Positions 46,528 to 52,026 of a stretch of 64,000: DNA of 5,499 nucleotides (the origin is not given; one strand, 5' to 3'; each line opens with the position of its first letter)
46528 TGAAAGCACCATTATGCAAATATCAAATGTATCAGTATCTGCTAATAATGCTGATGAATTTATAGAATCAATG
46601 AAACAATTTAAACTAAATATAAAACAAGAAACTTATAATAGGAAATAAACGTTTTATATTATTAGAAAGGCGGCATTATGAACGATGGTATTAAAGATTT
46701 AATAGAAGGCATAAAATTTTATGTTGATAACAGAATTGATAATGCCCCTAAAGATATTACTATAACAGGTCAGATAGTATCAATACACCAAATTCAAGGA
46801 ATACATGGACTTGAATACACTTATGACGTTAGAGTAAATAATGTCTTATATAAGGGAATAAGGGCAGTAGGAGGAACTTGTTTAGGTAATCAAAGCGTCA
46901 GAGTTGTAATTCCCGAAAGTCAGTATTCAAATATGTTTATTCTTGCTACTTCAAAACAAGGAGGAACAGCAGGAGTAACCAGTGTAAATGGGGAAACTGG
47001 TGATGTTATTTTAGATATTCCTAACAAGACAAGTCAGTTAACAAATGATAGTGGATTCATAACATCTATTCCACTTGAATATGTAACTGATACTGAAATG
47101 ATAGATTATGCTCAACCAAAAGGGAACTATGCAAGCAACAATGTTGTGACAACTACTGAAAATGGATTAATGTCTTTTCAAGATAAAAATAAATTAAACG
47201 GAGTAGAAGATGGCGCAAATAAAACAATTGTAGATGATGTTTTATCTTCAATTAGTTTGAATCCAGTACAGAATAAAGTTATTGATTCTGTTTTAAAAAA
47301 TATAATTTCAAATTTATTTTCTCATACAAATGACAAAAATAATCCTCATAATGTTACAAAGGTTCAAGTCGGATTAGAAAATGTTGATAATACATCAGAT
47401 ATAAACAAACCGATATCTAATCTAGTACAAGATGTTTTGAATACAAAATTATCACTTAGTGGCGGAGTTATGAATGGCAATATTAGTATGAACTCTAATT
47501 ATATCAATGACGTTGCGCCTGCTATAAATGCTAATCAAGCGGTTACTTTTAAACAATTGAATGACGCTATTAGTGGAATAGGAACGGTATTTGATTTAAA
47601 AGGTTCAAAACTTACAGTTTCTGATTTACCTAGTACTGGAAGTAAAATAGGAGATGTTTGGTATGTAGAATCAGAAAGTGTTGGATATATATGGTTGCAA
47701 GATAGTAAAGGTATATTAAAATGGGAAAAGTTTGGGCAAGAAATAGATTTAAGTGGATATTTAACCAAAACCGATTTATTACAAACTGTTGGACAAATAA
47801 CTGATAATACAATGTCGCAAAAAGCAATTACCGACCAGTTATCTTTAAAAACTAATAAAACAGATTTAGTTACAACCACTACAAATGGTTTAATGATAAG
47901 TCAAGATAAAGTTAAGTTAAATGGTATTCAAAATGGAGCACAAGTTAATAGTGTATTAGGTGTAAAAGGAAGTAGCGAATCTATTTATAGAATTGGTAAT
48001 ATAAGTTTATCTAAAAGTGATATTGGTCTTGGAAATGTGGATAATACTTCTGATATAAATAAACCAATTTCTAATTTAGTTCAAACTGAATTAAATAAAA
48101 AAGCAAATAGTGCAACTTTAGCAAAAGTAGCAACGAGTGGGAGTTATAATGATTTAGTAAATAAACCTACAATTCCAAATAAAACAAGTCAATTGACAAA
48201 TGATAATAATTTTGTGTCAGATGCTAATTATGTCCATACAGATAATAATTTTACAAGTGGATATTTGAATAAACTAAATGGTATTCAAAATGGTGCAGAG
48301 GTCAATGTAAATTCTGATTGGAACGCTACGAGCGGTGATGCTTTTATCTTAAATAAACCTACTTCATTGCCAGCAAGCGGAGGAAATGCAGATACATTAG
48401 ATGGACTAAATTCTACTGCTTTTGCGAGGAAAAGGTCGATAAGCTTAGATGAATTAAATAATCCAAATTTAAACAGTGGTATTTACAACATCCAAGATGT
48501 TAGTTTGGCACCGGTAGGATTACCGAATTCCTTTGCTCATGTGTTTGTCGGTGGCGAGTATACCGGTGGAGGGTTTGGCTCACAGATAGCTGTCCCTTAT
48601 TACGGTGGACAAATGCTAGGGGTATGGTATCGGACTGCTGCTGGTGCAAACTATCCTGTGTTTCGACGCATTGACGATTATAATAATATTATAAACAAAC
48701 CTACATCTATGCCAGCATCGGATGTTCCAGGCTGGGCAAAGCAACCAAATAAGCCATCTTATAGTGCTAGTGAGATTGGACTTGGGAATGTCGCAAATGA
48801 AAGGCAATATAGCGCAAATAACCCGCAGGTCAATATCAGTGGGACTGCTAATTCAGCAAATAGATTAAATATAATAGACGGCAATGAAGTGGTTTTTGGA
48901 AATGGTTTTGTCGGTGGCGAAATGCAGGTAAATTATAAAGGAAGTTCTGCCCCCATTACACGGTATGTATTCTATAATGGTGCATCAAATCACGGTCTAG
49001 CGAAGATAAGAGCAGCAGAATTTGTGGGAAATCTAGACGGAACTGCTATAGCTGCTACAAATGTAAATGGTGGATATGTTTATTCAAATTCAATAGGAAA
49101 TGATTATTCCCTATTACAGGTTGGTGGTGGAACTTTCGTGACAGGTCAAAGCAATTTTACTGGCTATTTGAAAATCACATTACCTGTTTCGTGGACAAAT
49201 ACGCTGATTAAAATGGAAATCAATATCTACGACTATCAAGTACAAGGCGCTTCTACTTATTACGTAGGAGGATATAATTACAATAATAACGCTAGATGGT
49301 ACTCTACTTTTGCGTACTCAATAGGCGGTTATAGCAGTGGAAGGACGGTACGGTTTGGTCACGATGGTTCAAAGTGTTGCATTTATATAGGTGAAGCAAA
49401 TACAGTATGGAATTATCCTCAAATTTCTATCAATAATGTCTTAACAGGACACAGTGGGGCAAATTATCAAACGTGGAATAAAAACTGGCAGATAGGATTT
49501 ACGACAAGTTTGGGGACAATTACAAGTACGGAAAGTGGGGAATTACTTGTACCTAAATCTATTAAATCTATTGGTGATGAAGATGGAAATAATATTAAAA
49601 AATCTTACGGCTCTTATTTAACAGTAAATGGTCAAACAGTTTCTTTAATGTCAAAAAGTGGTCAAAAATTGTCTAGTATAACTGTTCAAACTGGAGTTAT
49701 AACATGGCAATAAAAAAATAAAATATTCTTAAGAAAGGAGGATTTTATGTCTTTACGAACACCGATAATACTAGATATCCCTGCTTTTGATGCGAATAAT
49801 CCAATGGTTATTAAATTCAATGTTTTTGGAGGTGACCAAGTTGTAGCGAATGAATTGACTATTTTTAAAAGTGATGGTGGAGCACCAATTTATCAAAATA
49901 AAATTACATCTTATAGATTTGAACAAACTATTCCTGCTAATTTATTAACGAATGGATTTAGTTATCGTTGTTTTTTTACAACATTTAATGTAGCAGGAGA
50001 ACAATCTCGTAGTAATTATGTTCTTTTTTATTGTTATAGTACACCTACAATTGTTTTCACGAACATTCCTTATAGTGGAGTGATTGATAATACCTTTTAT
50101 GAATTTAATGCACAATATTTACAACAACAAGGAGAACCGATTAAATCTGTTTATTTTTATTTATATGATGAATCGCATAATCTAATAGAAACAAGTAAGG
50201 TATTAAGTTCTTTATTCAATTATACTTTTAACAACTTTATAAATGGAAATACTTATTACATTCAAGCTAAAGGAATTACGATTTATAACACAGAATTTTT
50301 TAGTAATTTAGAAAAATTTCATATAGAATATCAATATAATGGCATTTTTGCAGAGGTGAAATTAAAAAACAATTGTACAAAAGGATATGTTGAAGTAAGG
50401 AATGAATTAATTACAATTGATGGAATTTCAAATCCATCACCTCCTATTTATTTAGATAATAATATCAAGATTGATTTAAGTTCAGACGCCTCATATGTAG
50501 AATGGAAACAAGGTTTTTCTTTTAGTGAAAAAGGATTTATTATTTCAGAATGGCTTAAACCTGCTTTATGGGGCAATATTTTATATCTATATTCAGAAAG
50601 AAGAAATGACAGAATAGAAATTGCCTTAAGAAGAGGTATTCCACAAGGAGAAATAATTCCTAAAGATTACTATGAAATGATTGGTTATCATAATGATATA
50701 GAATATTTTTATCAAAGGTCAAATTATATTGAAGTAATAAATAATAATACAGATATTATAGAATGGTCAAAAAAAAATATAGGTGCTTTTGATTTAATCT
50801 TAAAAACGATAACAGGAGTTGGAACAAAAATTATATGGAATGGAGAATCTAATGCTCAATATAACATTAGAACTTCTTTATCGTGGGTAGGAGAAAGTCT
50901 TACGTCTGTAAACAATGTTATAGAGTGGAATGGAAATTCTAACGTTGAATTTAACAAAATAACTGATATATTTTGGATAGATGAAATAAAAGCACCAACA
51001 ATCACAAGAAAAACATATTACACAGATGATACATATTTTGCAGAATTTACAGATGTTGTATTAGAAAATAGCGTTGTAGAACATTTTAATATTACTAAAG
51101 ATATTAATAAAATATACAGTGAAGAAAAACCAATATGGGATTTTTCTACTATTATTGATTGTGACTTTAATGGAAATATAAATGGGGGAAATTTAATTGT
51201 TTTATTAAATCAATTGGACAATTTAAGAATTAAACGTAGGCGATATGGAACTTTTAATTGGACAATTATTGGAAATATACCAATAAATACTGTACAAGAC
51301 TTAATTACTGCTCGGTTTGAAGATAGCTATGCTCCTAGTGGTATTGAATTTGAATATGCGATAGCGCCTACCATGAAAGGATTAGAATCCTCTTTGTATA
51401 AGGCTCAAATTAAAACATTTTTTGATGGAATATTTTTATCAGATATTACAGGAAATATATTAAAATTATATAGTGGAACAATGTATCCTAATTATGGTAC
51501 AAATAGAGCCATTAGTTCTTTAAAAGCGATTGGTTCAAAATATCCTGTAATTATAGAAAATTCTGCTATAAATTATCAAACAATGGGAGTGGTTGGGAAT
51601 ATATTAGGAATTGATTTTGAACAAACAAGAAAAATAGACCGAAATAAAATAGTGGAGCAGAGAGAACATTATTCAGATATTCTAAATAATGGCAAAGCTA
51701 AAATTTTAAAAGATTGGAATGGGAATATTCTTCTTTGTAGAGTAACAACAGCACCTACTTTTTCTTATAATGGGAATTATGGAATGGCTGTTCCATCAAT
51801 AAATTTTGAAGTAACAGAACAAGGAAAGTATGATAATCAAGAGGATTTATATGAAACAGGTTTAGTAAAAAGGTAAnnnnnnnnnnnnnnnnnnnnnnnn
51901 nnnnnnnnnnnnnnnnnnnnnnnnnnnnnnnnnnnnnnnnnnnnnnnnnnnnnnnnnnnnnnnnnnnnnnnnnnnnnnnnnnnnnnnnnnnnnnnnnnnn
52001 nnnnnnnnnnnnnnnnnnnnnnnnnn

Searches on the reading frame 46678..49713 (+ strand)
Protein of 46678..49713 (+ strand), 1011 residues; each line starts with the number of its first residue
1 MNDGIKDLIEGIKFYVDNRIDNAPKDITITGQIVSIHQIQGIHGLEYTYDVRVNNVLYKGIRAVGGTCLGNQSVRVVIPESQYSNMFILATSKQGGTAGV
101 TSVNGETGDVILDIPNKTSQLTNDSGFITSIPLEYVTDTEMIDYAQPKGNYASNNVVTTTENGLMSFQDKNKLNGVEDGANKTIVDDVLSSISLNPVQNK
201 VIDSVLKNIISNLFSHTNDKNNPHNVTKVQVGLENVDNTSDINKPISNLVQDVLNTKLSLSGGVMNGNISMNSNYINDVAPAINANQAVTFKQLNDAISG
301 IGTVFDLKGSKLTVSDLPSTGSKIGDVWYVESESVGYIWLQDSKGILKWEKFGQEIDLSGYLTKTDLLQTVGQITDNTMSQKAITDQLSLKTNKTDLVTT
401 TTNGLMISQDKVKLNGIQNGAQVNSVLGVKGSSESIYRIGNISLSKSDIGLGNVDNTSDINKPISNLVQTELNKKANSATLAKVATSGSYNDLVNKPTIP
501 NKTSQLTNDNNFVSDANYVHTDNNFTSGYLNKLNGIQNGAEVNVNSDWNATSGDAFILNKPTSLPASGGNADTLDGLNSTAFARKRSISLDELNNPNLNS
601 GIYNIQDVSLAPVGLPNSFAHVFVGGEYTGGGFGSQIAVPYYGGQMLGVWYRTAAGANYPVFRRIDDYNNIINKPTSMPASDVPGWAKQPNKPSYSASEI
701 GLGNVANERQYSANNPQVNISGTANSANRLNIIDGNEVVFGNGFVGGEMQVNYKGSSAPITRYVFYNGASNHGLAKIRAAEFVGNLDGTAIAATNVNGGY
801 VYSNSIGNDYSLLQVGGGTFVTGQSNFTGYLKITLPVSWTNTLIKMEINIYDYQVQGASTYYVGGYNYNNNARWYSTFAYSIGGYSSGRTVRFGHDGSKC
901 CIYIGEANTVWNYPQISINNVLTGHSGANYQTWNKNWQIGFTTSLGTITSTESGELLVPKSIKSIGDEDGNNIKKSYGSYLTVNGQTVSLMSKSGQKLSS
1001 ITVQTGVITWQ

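Call 7: search_protein_families(library=pfam, max_evalue=0.1, proteins=[window:46678-49713:+])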
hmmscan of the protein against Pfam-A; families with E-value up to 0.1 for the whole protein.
window:46678-49713:+ (1011 aa): 0 families

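Call 87: search_protein_families(library=phrogs, max_evalue=0.001, proteins=[window:46678-49713:+])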
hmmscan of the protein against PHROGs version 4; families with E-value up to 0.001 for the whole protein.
window:46678-49713:+ (1011 aa): 17 families
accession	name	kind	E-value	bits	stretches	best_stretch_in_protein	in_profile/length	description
phrog_35419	-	tail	5.3e-21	76.3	2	394-489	24-117/414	tail fiber protein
phrog_38707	-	unknown function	1.4e-20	74.6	2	157-275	341-454/675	-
phrog_38418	-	unknown function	8.8e-20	72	2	430-545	274-394/472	-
phrog_13892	-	tail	1.6e-18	68.1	2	438-489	557-608/676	minor tail protein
phrog_5207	-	unknown function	3.7e-16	59.7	2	439-485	464-510/689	-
phrog_24819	-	unknown function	4.3e-16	59.2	2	192-260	72-141/823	-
phrog_30593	-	unknown function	1.5e-15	58.2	2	417-484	86-145/322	-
phrog_8780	-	tail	4.4e-12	46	1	440-487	422-469/755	minor tail protein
phrog_8078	-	head and packaging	1.1e-11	44.4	2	440-476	455-491/1392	virion structural protein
phrog_33513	-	unknown function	1.6e-11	43.9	2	443-503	549-607/1042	-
phrog_23595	-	tail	1.9e-11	44.6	1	438-476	338-376/440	minor tail protein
phrog_6907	-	unknown function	1.5e-10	42.3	2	90-177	32-89/99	-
phrog_7449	-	unknown function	6.1e-09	35.2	2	441-545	437-531/1714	-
phrog_24919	-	tail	3.5e-08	33.7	1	386-484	57-154/402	tail fiber protein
phrog_25620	-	tail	3.8e-08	34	1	212-243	220-251/348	tail collar fiber protein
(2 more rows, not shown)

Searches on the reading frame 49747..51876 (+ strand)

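Call 7: search_protein_families(library=pfam, max_evalue=0.1, proteins=[window:49747-51876:+])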
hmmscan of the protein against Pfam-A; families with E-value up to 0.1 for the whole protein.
window:49747-51876:+ (709 aa): 0 families

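Call 87: search_protein_families(library=phrogs, max_evalue=0.001, proteins=[window:49747-51876:+])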
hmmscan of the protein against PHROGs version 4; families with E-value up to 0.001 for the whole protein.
window:49747-51876:+ (709 aa): 1 family
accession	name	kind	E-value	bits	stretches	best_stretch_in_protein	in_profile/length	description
phrog_27355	-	unknown function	7.9e-37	128.1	1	423-707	16-297/304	-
